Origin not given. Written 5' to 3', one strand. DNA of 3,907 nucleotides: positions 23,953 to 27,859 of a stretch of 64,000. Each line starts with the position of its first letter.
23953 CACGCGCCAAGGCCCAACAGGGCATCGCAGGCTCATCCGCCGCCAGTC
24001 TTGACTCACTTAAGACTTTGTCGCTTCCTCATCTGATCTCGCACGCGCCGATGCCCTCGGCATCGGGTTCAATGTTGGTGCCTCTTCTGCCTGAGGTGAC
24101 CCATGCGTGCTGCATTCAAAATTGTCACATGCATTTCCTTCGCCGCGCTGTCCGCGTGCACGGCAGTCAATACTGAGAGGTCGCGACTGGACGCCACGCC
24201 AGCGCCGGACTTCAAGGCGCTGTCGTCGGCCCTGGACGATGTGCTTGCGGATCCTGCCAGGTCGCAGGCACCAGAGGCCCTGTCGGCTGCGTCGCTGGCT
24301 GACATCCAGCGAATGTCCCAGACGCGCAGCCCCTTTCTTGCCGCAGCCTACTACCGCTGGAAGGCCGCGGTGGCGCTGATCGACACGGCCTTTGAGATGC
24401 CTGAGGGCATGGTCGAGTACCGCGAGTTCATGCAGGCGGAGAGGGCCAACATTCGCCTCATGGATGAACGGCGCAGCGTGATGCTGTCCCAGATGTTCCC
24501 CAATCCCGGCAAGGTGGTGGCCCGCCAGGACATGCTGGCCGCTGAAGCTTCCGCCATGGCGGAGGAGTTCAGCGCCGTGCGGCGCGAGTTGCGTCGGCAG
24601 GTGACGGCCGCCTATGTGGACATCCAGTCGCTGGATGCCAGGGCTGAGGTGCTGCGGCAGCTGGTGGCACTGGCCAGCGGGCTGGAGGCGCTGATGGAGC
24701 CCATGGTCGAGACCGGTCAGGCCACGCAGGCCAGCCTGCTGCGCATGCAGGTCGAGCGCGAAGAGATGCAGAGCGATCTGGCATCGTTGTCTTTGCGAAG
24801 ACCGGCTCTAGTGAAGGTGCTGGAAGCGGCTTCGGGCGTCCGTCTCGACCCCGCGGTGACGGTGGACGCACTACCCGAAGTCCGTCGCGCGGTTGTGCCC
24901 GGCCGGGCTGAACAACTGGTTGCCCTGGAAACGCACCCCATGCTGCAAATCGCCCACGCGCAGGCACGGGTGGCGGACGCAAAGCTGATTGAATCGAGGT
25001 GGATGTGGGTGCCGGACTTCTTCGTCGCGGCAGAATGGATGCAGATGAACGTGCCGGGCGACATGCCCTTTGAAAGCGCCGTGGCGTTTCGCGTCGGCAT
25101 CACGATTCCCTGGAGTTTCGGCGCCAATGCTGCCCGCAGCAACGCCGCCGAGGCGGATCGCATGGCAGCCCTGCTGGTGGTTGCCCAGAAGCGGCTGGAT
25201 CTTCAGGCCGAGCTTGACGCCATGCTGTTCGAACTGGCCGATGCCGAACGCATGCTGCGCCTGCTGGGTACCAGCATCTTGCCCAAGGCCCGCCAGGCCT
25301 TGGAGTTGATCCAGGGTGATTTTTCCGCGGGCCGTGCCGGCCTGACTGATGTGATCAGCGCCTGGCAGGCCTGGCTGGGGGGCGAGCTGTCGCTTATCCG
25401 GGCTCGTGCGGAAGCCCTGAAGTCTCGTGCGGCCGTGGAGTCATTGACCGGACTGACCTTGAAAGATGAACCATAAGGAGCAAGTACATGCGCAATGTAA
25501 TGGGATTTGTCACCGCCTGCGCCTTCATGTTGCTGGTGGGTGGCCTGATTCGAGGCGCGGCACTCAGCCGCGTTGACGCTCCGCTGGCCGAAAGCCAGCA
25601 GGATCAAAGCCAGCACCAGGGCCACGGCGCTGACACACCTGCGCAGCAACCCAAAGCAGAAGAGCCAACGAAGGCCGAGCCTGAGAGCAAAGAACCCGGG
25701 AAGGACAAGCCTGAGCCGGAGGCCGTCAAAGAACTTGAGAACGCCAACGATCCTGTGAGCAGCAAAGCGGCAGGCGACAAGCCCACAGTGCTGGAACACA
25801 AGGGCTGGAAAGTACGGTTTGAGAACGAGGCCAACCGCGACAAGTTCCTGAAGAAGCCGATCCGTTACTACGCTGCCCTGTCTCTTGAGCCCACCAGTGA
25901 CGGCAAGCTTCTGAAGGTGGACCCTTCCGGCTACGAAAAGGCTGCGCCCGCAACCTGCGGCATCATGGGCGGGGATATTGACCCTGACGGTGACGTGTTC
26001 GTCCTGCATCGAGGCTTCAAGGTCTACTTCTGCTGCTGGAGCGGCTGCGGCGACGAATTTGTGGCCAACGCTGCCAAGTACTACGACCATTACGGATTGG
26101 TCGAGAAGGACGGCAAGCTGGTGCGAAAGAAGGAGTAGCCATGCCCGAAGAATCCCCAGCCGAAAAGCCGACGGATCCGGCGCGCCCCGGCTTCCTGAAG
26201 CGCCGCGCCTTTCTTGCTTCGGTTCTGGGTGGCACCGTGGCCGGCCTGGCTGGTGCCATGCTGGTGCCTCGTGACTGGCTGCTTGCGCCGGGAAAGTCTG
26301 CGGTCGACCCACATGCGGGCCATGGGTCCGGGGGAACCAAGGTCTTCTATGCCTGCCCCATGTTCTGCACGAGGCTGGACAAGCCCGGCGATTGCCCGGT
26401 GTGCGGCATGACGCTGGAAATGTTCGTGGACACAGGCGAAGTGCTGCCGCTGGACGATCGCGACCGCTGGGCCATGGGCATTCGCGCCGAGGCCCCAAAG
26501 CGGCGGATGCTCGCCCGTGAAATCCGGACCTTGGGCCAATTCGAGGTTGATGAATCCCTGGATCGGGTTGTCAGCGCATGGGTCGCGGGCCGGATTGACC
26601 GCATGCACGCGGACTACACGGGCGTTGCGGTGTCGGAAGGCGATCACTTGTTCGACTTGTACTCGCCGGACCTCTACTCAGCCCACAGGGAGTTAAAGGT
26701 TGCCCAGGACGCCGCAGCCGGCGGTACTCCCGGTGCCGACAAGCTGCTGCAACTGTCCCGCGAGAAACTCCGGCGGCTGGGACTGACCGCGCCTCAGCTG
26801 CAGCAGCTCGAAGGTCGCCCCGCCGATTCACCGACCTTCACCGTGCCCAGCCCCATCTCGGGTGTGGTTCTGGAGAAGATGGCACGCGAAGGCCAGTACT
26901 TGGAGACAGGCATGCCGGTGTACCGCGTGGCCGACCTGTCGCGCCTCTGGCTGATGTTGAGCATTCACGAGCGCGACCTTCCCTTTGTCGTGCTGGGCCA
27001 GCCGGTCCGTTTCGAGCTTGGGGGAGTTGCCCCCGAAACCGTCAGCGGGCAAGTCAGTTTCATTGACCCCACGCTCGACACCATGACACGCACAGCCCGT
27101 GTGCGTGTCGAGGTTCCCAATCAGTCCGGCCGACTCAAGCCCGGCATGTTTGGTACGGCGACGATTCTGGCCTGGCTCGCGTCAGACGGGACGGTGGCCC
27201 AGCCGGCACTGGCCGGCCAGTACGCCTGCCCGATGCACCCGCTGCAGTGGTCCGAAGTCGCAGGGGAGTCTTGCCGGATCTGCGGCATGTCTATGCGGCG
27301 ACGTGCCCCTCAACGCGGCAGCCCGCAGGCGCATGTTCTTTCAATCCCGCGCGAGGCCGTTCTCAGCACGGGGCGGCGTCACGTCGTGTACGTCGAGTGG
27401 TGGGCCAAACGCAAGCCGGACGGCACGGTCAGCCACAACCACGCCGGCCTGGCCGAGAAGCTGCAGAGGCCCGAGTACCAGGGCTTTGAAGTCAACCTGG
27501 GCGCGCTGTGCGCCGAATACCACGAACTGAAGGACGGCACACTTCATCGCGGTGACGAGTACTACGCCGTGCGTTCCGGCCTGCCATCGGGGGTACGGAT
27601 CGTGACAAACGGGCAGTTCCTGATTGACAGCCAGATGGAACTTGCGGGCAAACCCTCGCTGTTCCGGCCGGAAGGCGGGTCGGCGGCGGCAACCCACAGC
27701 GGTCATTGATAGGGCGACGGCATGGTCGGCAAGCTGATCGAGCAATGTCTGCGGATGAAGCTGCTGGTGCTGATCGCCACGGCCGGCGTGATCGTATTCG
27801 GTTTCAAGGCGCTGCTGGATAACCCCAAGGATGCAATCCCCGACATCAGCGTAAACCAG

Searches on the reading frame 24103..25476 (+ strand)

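Call 70: search_protein_families(library=pfam, proteins=[window:24103-25476:+], max_evalue=0.0001)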
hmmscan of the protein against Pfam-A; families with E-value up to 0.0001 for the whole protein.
window:24103-25476:+ (457 aa): 1 family
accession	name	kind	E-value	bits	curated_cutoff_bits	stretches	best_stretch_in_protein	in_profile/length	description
PF02321.23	OEP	-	7.8e-29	101.3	22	2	274-450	8-187/187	Outer membrane efflux protein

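Call 71: search_protein_families(library=padloc, proteins=[window:24103-25476:+], max_evalue=0.00001)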
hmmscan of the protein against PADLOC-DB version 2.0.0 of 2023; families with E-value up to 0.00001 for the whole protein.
window:24103-25476:+ (457 aa): 0 families

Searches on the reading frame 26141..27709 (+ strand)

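Call 70: search_protein_families(library=pfam, proteins=[window:26141-27709:+], max_evalue=0.0001)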
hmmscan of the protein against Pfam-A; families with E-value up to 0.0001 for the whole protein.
window:26141-27709:+ (522 aa): 3 families
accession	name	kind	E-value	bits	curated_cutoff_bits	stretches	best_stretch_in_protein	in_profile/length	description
PF16576.10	HlyD_D23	-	1.4e-60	204.7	30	1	124-337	2-213/214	Barrel-sandwich domain of CusB or HlyD membrane-fusion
PF13437.12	HlyD_3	-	1.2e-19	71.4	22.2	1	235-335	2-106/106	HlyD family secretion protein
PF19335.5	HMBD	-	4.5e-14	52.5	23.6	1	69-93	1-26/28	Heavy metal binding domain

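Call 71: search_protein_families(library=padloc, proteins=[window:26141-27709:+], max_evalue=0.00001)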
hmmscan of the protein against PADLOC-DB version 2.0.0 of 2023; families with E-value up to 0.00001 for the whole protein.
window:26141-27709:+ (522 aa): 0 families
